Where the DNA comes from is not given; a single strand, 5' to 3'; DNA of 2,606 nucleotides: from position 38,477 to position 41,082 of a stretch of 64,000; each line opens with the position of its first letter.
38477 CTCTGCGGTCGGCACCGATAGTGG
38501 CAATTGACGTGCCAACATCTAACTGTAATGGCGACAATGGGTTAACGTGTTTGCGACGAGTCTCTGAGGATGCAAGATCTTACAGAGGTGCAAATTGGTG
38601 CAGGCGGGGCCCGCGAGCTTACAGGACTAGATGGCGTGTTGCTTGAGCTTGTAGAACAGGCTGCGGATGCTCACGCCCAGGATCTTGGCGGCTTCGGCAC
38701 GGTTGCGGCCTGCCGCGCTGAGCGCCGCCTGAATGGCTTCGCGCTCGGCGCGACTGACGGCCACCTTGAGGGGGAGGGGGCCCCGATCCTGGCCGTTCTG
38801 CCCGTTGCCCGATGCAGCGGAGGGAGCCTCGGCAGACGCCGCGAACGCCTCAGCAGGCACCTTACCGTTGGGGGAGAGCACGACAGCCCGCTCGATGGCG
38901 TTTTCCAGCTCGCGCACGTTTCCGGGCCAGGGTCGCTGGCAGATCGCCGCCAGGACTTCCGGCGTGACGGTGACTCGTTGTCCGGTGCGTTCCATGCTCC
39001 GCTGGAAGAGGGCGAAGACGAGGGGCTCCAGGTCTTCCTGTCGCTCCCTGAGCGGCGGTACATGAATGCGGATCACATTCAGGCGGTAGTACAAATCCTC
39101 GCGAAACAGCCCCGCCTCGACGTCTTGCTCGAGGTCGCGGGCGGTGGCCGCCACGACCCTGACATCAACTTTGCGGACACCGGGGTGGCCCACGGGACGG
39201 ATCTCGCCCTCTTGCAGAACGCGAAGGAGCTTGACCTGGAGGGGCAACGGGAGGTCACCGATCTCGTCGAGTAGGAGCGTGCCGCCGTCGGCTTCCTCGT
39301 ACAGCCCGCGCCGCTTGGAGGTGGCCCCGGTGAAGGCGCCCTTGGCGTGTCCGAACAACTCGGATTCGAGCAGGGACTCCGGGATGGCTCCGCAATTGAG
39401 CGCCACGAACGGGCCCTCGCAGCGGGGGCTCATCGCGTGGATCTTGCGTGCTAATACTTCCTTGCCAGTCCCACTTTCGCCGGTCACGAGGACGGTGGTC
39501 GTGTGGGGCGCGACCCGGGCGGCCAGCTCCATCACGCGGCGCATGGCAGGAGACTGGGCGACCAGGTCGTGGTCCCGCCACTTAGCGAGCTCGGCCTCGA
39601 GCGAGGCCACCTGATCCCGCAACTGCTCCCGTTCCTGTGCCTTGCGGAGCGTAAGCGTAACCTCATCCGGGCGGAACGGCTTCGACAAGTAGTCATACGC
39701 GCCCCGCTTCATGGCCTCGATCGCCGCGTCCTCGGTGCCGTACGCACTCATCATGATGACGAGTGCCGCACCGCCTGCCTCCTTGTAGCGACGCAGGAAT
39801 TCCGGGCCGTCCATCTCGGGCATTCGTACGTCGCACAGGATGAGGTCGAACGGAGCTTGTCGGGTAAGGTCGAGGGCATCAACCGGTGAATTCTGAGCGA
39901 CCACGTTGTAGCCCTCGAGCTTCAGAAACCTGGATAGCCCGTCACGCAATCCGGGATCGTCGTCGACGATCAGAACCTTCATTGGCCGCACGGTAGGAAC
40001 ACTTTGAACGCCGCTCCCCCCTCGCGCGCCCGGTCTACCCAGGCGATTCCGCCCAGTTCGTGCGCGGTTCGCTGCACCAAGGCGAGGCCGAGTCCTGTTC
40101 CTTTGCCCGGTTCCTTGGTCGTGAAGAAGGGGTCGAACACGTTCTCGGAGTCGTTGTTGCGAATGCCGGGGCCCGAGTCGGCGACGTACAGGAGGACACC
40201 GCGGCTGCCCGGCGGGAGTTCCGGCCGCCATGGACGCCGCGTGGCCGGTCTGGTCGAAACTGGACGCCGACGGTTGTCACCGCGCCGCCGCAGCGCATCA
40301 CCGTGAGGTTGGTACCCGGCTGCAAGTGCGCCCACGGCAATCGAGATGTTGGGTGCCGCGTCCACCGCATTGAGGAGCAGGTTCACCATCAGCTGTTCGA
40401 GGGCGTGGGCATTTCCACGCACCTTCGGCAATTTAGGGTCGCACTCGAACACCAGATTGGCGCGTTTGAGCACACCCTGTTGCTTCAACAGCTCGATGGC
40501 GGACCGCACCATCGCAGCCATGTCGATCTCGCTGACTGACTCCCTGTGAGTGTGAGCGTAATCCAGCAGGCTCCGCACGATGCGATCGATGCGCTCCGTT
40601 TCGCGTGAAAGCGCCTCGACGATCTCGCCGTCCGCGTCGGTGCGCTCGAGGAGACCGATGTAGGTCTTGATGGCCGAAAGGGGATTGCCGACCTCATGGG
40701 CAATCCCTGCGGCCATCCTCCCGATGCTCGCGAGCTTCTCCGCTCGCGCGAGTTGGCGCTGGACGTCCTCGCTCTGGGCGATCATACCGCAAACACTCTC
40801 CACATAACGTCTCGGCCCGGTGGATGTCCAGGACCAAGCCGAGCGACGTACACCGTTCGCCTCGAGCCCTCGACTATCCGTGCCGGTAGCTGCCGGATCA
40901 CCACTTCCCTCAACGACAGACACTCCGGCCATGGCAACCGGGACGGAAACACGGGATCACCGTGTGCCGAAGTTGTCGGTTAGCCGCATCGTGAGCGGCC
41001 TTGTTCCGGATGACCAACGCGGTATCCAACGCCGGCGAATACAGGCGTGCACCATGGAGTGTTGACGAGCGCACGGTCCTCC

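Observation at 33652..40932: Minor-pilin-only type IV filament module hard-wired to a sigma-54 two-component pair, with no core pilus machinery nearby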

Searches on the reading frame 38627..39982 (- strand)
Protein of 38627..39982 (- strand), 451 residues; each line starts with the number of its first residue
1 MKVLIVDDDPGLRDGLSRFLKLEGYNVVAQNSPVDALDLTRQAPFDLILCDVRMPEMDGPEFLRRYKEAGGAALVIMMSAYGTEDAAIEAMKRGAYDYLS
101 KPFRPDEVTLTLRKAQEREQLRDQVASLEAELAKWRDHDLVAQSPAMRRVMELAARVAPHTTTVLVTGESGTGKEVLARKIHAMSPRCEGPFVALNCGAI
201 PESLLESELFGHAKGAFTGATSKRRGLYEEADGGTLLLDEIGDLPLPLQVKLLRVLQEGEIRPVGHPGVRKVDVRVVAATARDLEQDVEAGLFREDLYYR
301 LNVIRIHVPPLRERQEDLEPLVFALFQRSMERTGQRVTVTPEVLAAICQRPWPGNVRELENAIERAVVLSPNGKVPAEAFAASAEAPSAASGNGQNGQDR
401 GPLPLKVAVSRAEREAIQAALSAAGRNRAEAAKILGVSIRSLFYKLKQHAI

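Call 4: search_protein_families(library=pfam, proteins=[window:38627-39982:-], max_evalue=0.1)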
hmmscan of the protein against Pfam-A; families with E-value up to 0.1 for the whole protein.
window:38627-39982:- (451 aa): 12 families
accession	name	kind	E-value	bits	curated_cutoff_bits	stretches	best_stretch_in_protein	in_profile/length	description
PF00158.32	Sigma54_activat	-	2.2e-71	239.4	20.2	1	140-307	1-168/168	Sigma-54 interaction domain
PF00072.30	Response_reg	-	8.9e-30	103.6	30.2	1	3-110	1-108/111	Response regulator receiver domain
PF14532.12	Sigma54_activ_2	-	9.9e-22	78.1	25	1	141-311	1-138/138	Sigma-54 interaction domain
PF25601.1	AAA_lid_14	-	5.5e-19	68.2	27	1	312-388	1-78/87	AAA+ ATPase lid domain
PF02954.25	HTH_8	-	4.5e-10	39.5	22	1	411-448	4-41/42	Bacterial regulatory protein, Fis family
PF07728.20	AAA_5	-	0.00022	21.7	22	1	164-280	2-121/139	AAA domain (dynein-related subfamily)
PF13191.12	AAA_16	-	0.00058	20.8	32.6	1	142-209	4-78/167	AAA ATPase domain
PF20432.4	Xre-like-HTH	-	0.012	16.3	25.8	1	412-447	10-45/63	Antitoxin Xre-like helix-turn-helix domain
PF01078.27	Mg_chelatase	-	0.013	15.4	20.3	0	144-188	8-49/207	Magnesium chelatase, subunit ChlI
PF13245.12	AAA_19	-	0.017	15.7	25.1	0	156-260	6-118/134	AAA domain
PF13518.12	HTH_28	-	0.035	14.6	25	1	415-448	4-34/52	Helix-turn-helix domain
PF07724.20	AAA_2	-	0.078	13.5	27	0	162-273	4-113/166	AAA domain (Cdc48 subfamily)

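Call 5: search_protein_families(library=ncbifam, proteins=[window:38627-39982:-], max_evalue=0.1)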
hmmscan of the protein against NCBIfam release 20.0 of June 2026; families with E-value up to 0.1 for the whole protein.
window:38627-39982:- (451 aa): 127 families (the best 25 are shown)
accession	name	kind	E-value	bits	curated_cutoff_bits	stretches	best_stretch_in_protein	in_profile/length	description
NF008469.0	PRK11361.1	equivalog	2.6e-134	448.4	714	1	2-451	6-456/461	acetoacetate metabolism transcriptional regulator AtoC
TIGR01818.1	ntrC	equivalog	3.8e-123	411.7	558.6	1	3-447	1-461/463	nitrogen regulation protein NR(I)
NF007689.0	PRK10365.1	equivalog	7.7e-117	390.8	760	1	2-446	7-439/441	sigma-54-dependent response regulator transcription factor ZraR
TIGR02915.1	PEP_resp_reg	equivalog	1.9e-109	366.5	502.6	1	3-449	1-442/445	PEP-CTERM-box response regulator transcription factor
TIGR01817.1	nifA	equivalog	3.9e-109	365.8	528.85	1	111-451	170-529/534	nif-specific transcriptional activator NifA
NF011695.0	PRK15115.1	equivalog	1.6e-108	363.3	763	1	2-436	8-434/445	two-component system response regulator GlrR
NF041946.1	LuxO_transreg_Vib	equivalog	7.9e-105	351.3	800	1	26-448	22-459/463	quorum-sensing sigma-54 dependent transcriptional regulator LuxO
NF008176.1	PRK10923.1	equivalog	1.7e-103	346.7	620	1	2-381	5-382/469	nitrogen regulation protein NR(I)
NF051870.1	NAssimRespRegNtrX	equivalog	1.8e-101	340.3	600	1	2-448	3-449/452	nitrogen assimilation response regulator NtrX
NF041552.1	TF_PrdR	equivalog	2.2e-101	339.9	795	1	116-449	242-576/577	sigma-54 dependent transcriptional regulator PrdR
NF050807.1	TransRegFlbDCaul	equivalog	7.3e-101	338.2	750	1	1-449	1-438/454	sigma-54-dependent transcriptional regulator FlbD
NF003451.0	PRK05022.1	equivalog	1.8e-100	337.1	476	1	111-439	164-498/512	nitric oxide reductase transcriptional regulator NorR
NF038308.1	RNA_repair_RtcR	equivalog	5.3e-99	332.5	650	1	88-441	127-503/530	RNA repair transcriptional activator RtcR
TIGR02329.1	propionate_PrpR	equivalog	4.1e-90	302.9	499.2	1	130-447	204-525/526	propionate catabolism operon regulatory protein PrpR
NF049963.1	RespRegFlgRCampy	domain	3.2e-89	299.7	750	1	1-379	1-376/429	fla regulon two-component system response regulator FlgR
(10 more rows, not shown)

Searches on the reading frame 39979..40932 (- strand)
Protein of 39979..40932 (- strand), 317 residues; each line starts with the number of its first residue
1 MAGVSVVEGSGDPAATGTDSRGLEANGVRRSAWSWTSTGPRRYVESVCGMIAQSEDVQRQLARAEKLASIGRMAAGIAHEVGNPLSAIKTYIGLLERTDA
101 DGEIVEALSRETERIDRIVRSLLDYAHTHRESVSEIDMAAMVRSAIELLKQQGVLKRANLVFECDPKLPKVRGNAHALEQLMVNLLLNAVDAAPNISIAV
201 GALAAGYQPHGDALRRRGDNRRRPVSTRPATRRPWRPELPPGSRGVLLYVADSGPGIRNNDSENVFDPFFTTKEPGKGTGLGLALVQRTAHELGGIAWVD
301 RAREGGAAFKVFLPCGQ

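Call 4: search_protein_families(library=pfam, proteins=[window:39979-40932:-], max_evalue=0.1)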
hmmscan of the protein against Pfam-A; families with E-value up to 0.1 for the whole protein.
window:39979-40932:- (317 aa): 5 families
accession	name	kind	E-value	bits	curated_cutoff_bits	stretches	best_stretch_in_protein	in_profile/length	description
PF02518.31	HATPase_c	-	1.1e-16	61.7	26.4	1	245-315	37-109/111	Histidine kinase-, DNA gyrase B-, and HSP90-like ATPase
PF00512.31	HisKA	-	5.3e-13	49.2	26.9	1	71-126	3-61/66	His Kinase A (phospho-acceptor) domain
PF17731.6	DUF5570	-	0.017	15.6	26.2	1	41-89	68-116/123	Family of unknown function (DUF5570)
PF13581.12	HATPase_c_2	-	0.072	13.5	27.4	0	239-293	60-112/127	Histidine kinase-like ATPase domain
PF14501.12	HATPase_c_5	-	0.082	13.3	22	0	260-296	48-85/102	GHKL domain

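Call 5: search_protein_families(library=ncbifam, proteins=[window:39979-40932:-], max_evalue=0.1)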
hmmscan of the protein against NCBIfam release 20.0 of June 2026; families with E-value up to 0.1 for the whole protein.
window:39979-40932:- (317 aa): 73 families (the best 25 are shown)
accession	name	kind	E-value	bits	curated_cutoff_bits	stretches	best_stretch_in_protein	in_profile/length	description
NF008468.0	PRK11360.1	equivalog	1.5e-50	172.2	646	2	51-195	377-524/616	two-component system sensor histidine kinase AtoS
NF007688.0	PRK10364.1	equivalog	7.8e-41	140.3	479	2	55-195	225-369/460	two-component system sensor histidine kinase ZraS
NF010411.0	PRK13837.1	equivalog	9.5e-35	119.8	647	2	239-315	602-675/828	two-component system VirA-like sensor kinase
NF046026.1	HisKinCckACaul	equivalog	9.4e-31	106.6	1000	1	53-315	285-532/678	cell cycle histidine kinase CckA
NF052574.1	HisKinEspCMyxo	equivalog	2.2e-30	105.5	1200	2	51-195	398-548/785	serine histidine kinase EspC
NF046020.1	HisKinCckABruc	equivalog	2e-29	102.1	1000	2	246-314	638-706/868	cell cycle histidine kinase CckA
NF038348.1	T2SS_HK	subfamily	8.4e-26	90.5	450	3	248-314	506-572/574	histidine kinase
NF047466.1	hybrid_RR_LvrB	exception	8.9e-26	90.9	500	2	56-192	138-278/377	hybrid histidine kinase/response regulator LvrB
NF052573.1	HisKinEspAMyxo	equivalog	2e-24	85.6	1400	2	52-195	366-521/755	serine histidine kinase EspA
NF010076.0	PRK13557.1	subfamily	4.9e-24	84.7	631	2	243-315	322-394/540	histidine kinase famiy protein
NF041777.1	sens_FixL_Rhizob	equivalog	1e-21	77.2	850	2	248-316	416-482/485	sensor protein FixL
NF008312.0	PRK11100.1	equivalog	2.6e-21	76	356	2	65-196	251-388/477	two-component system sensor histidine kinase CreC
NF040750.1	tetrathio_HK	equivalog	1.6e-20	73.1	750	2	53-194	321-473/555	tetrathionate respiration histidine kinase TtrS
NF046044.1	PnpS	equivalog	2.7e-19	69.5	400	2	75-193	175-301/390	two-component system histidine kinase PnpS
NF047794.1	HisKinPtgB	equivalog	7.2e-19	67.5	1000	1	57-195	429-573/656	two-component system sensor histidine kinase PgtB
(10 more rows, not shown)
